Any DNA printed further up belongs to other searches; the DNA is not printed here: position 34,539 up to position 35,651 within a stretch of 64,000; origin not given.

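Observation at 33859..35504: DUF989/PuuD-like membrane protein paired with an amicyanin-like blue-copper lipoprotein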

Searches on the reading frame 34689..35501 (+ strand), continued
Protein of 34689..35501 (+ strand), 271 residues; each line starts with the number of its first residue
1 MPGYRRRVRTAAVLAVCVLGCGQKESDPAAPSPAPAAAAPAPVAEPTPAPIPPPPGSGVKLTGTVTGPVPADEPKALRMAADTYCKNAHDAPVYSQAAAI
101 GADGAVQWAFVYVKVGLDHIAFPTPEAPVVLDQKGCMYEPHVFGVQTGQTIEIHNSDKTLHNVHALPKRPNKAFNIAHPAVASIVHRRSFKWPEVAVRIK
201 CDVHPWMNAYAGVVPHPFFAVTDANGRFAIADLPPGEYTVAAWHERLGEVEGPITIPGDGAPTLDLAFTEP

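Call 22: search_protein_families(library=pfam, proteins=[L095:310-1689:+, L096:4036-4878:+, L107:3880-5199:+, L119:4996-7842:+, L096:7707-9842:+, L089:660-1484:+, L119:3899-4984:+, L096:6957-7703:+, L114:10550-11170:+, L158:5096-5506:+], max_evalue=0.001)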
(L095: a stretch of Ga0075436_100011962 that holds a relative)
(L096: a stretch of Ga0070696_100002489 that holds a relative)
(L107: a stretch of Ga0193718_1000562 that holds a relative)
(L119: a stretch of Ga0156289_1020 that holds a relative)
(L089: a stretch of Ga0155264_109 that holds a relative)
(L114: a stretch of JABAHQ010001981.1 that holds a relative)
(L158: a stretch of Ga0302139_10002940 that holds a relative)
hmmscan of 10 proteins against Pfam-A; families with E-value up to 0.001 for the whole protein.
L095:310-1689:+ (460 aa): 1 family
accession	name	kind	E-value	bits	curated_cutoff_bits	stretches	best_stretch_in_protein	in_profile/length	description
PF01551.29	Peptidase_M23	-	4.9e-29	100.8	28.7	1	343-437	2-96/96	Peptidase family M23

L096:4036-4878:+ (281 aa): 0 families

L107:3880-5199:+ (440 aa): 0 families

L119:4996-7842:+ (949 aa): 7 families
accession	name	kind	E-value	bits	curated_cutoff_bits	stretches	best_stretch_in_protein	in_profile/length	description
PF00034.26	Cytochrom_C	-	4.6e-32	111.6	21.3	2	473-548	2-87/90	Cytochrome c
PF13442.11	Cytochrome_CBB3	-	1.5e-24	86.6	27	0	472-547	3-68/68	Cytochrome C oxidase, cbb3-type, subunit III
PF02433.20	FixO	-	4.1e-16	59.6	29.6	1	392-442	101-151/219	Cytochrome C oxidase, mono-heme subunit/FixO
PF14522.11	Cytochrome_C7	-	7.2e-07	29.4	24.8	0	291-382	12-66/67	Cytochrome c7 and related cytochrome c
PF14537.11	Cytochrom_c3_2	-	2.2e-06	28.5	25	0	245-304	21-69/79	Cytochrome c3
PF22113.1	Mtrc-MtrF_II-IV_dom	-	3.1e-05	24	30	0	238-382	16-163/176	Outer membrane cytochrome MtrC/MtrF-like, domains II/IV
PF13435.11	Cytochrome_C554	-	0.00077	20.8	20.8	0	322-382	20-83/84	Cytochrome c554 and c-prime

L096:7707-9842:+ (712 aa): 10 families
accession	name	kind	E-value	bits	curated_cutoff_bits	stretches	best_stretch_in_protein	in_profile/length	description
PF00884.28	Sulfatase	-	1.6e-27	97.1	25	2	46-202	3-171/301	Sulfatase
PF01663.27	Phosphodiest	-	2e-11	44.6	23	1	47-110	2-62/342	Type I phosphodiesterase / nucleotide pyrophosphatase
PF13432.12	TPR_16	-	4.4e-10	40.3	32.7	1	569-634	3-64/65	Tetratricopeptide repeat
PF14559.12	TPR_19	-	8.7e-10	39.2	25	1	431-491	1-61/68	Tetratricopeptide repeat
PF16347.10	SGSH_C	-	2.5e-08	34.7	29.3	1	246-340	13-107/154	N-sulphoglucosamine sulphohydrolase, C-terminal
PF13428.12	TPR_14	-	6.8e-07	29.8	23.5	0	602-642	2-42/44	Tetratricopeptide repeat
PF13181.12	TPR_8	-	1.3e-05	25.4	25.7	0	601-626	1-26/34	Tetratricopeptide repeat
PF07719.23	TPR_2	-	2.3e-05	24.6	27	1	601-634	1-34/34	Tetratricopeptide repeat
PF00515.34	TPR_1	-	7.7e-05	22.8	27.8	0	601-625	1-25/34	Tetratricopeptide repeat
PF13424.12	TPR_12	-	0.00018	22.1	30.1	1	570-628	10-72/77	Tetratricopeptide repeat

L089:660-1484:+ (275 aa): 3 families
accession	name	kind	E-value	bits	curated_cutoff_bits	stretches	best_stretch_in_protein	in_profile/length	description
PF00033.24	Cytochrome_B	-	4.8e-40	137.9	27.2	2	72-202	12-143/189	Cytochrome b/b6/petB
PF13631.11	Cytochrom_B_N_2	-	1.7e-33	116.4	27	1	131-270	2-121/169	Cytochrome b(N-terminal)/b6/petB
PF14358.11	DUF4405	-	4.2e-06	27.6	26.7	1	79-140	5-62/66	Domain of unknown function (DUF4405)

L119:3899-4984:+ (362 aa): 1 family
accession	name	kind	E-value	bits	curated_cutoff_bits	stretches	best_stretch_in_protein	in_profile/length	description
PF00032.22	Cytochrom_B_C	-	8.5e-08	32.8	20.7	1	152-232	1-80/102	Cytochrome b(C-terminal)/b6/petD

L096:6957-7703:+ (249 aa): 14 families
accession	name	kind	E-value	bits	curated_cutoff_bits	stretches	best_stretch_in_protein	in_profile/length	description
PF13620.12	CarboxypepD_reg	-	6e-15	55.8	32.3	1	29-107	2-81/82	Carboxypeptidase regulatory-like domain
PF14559.12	TPR_19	-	1.7e-10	41.5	25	1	184-243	8-67/68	Tetratricopeptide repeat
PF13432.12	TPR_16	-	5.2e-07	30.4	32.7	1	184-232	14-62/65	Tetratricopeptide repeat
PF07719.23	TPR_2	-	2.2e-06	27.8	27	0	202-233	2-33/34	Tetratricopeptide repeat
PF24575.1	TPR_Slam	-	2.7e-06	28.2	35.2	0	125-172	50-97/104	Surface lipoprotein assembly modifier, N-terminal TPR repeats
PF13181.12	TPR_8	-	1.6e-05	25.2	25.7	0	201-233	1-33/34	Tetratricopeptide repeat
PF13428.12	TPR_14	-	3.5e-05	24.5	23.5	0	126-164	5-43/44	Tetratricopeptide repeat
PF13174.12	TPR_6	-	6e-05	23.9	26.3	0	203-234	2-33/33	Tetratricopeptide repeat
PF00515.34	TPR_1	-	8.9e-05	22.6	27.8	0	131-147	10-26/34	Tetratricopeptide repeat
PF02369.22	Big_1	-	9.7e-05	22.8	34.9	1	19-67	11-62/93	Bacterial Ig-like domain (group 1)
PF13176.12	TPR_7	-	0.00018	21.8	27.9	0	128-147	5-24/36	Tetratricopeptide repeat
PF13424.12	TPR_12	-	0.00055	20.5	30.1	0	129-146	52-69/77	Tetratricopeptide repeat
PF17210.9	SdrD_B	-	0.00059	20.5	29.7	0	33-85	16-68/112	SdrD B-like domain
PF13414.12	TPR_11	-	0.00095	19.3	26.8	0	130-146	2-18/42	TPR repeat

L114:10550-11170:+ (207 aa): 1 family
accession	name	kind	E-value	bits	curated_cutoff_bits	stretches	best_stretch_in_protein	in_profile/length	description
PF00510.24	COX3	-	4.7e-25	89.4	23.8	1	21-206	77-255/258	Cytochrome c oxidase subunit III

L158:5096-5506:+ (137 aa): 2 families
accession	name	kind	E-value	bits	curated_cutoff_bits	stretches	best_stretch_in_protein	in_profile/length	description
PF03626.19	COX4_pro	-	1.3e-11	45.1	28.9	1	51-122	1-71/72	Prokaryotic Cytochrome C oxidase subunit IV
PF07690.21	MFS_1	-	0.00019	20.9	33.4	1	51-128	213-292/347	Major Facilitator Superfamily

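Call 27: predict_structure(alignment_id=A2)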
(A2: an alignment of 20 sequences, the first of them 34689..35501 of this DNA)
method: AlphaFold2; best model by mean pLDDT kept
length: 271 residues; sequences in the alignment: 20
mean_pLDDT: 83.3   pTM: 0.77
mean pLDDT of the five models: 83.3, 81.5, 80.3, 79.7, 78.4
residues with pLDDT >= 90: 123; 70-90: 106; 50-70: 35; < 50: 7
segments of 3 or more residues with pLDDT < 50: 1-3
pLDDT, mean of each block of 10 residues (from residue 1): 51 53 56 73 74 80 93 75 77 69 90 95 95 85 96 83 83 83 86 94 86 97 96 96 95 96 94 58
secondary structure, 60 per line:
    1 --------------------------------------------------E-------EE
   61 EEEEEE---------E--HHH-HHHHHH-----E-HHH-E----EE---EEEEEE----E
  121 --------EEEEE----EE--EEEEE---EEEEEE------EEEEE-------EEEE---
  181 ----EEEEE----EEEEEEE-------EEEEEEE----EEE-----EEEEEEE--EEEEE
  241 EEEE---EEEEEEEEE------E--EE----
elements in order: E59-66 H83-88 E110-115 E129-133 E142-146 E150-155 E162-166 E174-177 E185-189 E194-200 E208-214 E219-221 E227-233 E236-244 E248-256

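Call 29: fold_search(model_id=the predicted structure, library=pdb)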
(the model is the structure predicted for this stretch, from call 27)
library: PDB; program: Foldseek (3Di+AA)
matches with E <= 10: 1339; with E <= 0.001: 20
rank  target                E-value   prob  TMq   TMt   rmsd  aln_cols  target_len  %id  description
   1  6hbe_A                1.6e-05  1.00  0.27  0.18   7.7       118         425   22  Cu-containing nitrite reductase (NirK) from Thermus scotoductus SA-01 (released 2019-01-23)
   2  6hbe_C                7.7e-05  1.00  0.27  0.18   7.9       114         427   22  Cu-containing nitrite reductase (NirK) from Thermus scotoductus SA-01 (released 2019-01-23)
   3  3ply_A                2.3e-04  1.00  0.28  0.67   9.9       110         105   17  Structure of Oxidized P96G Mutant of Amicyanin (released 2011-02-09)
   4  4p5r                  2.5e-04  1.00  0.27  0.64   9.7       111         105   18  Structure of oxidized W45Y mutant of amicyanin (released 2014-04-23)
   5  1sf3                  3.3e-04  1.00  0.27  0.65  10.9       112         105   19  Structure of the reduced form of the P94A mutant of amicyanin (released 2004-07-27)
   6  2gb2                  3.4e-04  1.00  0.28  0.69   9.6       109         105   18  The P52G mutant of amicyanin in the Cu(II) state. (released 2006-08-01)
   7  1id2_A                3.4e-04  1.00  0.28  0.67   9.8       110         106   19  CRYSTAL STRUCTURE OF AMICYANIN FROM PARACOCCUS VERSUTUS (THIOBACILLUS VERSUTUS) (released 2001-04-11)
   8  2qdv                  3.6e-04  1.00  0.27  0.64  10.9       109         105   20  Structure of the Cu(II) form of the M51A mutant of amicyanin (released 2007-12-11)
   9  3ie9                  4.3e-04  1.00  0.28  0.68  11.0       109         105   18  Structure of oxidized M98L mutant of amicyanin (released 2009-10-06)
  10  2ux6                  5.1e-04  1.00  0.27  0.57   3.7       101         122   24  Pseudoazurin with engineered amicyanin ligand loop, oxidized form, pH 7.5 (released 2007-08-21)
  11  5u7n_B                5.4e-04  1.00  0.25  0.51   5.2        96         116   22  CRYSTAL STRUCTURE OF A CHIMERIC CUA DOMAIN (SUBUNIT II) OF CYTOCHROME BA3 FROM THERMUS THERMOPHILUS WITH THE AMICYANIN (released 2017-11-22)
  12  5ysg_A                5.7e-04  1.00  0.28  0.60   3.2        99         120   23  X-ray Crystal Structure of Pseudoazurin Met16Gly Variant, Reduced Form. (released 2018-11-14)
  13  5fc9_A                6.3e-04  1.00  0.27  0.70   3.6        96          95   20  Novel Purple Cupredoxin from Nitrosopumilus maritimus (released 2016-05-11)
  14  5u7n_F                6.3e-04  1.00  0.25  0.54   5.3        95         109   22  CRYSTAL STRUCTURE OF A CHIMERIC CUA DOMAIN (SUBUNIT II) OF CYTOCHROME BA3 FROM THERMUS THERMOPHILUS WITH THE AMICYANIN (released 2017-11-22)
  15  1mda_A                6.7e-04  1.00  0.28  0.68   8.7       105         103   20  CRYSTAL STRUCTURE OF AN ELECTRON-TRANSFER COMPLEX BETWEEN METHYLAMINE DEHYDROGENASE AND AMICYANIN (released 1993-10-31)
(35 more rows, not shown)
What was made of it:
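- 35061..35333 (+): Cupredoxin domain (residues about 125-215) with type-1 copper ligands His161 (35169-35171), Cys201 (35289-35291), His204 (35298-35300) and Met207 (35307-35309). The C-x2-H-x2-M loop has the same length as in amicyanin. Foldseek hits to amicyanin, pseudoazurin and plastocyanin, TM-score (target-normalised) 0.6-0.72 (call 29).
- On Type-1 copper cupredoxins (amicyanin/plastocyanin/pseudoazurin type): Foldseek probability 1.00 to NirK, amicyanin, pseudoazurin and plastocyanin, with target-normalised TM-score 0.6-0.72 (calls 27, 29).
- Checked: The AlphaFold model (pLDDT 83) matches NirK, amicyanin, pseudoazurin and plastocyanin (call 29).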

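Call 30: search_solved_structures(query=A2, max_evalue=10, show_alignments=4)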
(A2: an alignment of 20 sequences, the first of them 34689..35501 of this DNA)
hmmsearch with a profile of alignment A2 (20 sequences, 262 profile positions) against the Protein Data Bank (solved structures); distinct sequences matched with E-value up to 10: 28.
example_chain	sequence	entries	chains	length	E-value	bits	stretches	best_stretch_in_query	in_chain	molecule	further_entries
9c7v_B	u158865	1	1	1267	7.7e-11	45.2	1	213-250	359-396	BOS complex subunit NOMO2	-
5fc9_A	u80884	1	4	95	0.0016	21.3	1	130-198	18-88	Blue (Type 1) copper domain protein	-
4wi0_B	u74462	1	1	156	0.0025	20.6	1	210-251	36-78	Cellulosomal scaffoldin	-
4u3s_B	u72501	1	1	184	0.0034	20.2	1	210-251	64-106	Cellulosomal scaffoldin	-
10ps_A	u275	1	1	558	0.011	18.5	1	211-232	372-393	Serine-aspartate repeat-containing protein D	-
1sfd_A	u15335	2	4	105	0.016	18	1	116-200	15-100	Amicyanin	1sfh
1sf3_A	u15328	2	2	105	0.019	17.7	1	116-200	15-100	Amicyanin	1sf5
2qdv_A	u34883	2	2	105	0.032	16.9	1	116-199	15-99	Amicyanin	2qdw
9cck_A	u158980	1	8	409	0.042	16.6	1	131-201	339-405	Copper-containing nitrite reductase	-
4p5r_A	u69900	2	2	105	0.045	16.5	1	116-199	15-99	Amicyanin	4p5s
1mda_A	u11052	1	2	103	0.052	16.3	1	116-199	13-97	AMICYANIN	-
1aac_A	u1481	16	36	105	0.054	16.2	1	116-199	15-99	AMICYANIN | PROTEIN (AMICYANIN)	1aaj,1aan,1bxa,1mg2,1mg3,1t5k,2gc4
8sqx_A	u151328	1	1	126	0.058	16.1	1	207-231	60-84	Putative surface anchored protein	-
2gb2_A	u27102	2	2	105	0.063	16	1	116-199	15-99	Amicyanin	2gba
3ply_A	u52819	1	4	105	0.13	14.9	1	116-199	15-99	Amicyanin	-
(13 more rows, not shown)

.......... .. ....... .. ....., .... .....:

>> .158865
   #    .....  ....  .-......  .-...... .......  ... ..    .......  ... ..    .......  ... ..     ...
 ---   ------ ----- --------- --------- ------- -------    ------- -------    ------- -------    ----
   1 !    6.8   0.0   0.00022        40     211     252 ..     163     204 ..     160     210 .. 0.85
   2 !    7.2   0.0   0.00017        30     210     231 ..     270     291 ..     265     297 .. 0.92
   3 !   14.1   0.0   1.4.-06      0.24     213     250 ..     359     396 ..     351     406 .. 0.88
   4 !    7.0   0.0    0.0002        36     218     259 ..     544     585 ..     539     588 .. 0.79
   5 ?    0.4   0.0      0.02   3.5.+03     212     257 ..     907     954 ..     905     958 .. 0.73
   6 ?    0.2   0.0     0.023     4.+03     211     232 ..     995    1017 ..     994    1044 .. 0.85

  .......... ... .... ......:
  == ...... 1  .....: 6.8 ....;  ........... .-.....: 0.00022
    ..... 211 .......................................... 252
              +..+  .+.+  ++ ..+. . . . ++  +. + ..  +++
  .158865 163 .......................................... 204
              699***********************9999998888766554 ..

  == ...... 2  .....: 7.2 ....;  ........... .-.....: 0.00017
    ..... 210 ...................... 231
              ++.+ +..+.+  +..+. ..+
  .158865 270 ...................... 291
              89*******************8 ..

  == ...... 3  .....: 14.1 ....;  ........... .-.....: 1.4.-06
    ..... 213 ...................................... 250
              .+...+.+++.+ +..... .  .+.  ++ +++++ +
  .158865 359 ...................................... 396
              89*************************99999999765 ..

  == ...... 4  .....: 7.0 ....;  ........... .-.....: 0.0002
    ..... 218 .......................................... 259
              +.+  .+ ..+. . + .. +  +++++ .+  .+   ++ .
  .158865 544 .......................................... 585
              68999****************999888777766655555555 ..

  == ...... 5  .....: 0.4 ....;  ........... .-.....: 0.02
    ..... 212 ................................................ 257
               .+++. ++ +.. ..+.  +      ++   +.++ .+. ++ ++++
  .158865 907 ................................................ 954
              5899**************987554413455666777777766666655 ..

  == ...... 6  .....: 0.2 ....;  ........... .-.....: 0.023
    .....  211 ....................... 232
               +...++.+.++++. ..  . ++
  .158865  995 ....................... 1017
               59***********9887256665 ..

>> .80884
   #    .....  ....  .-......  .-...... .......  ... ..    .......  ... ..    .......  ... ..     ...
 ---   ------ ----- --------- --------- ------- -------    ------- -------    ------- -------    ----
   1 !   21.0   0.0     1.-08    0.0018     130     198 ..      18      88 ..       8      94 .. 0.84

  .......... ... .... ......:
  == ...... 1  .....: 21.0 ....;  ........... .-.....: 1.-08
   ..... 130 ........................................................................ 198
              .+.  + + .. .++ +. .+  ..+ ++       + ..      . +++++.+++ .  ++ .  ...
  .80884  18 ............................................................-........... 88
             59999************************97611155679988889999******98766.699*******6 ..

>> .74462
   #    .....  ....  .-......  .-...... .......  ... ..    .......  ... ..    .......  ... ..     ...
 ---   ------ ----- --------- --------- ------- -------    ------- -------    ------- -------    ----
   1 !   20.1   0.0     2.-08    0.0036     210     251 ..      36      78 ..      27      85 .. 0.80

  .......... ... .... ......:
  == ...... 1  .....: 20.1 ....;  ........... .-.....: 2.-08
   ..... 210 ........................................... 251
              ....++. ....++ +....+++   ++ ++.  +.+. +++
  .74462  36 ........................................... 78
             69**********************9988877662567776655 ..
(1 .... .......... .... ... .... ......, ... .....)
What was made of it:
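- Checked: A family profile finds a blue-copper protein of Nitrosopumilus (E 0.0016) and amicyanins (E 0.016-0.06) among PDB sequences (call 30).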
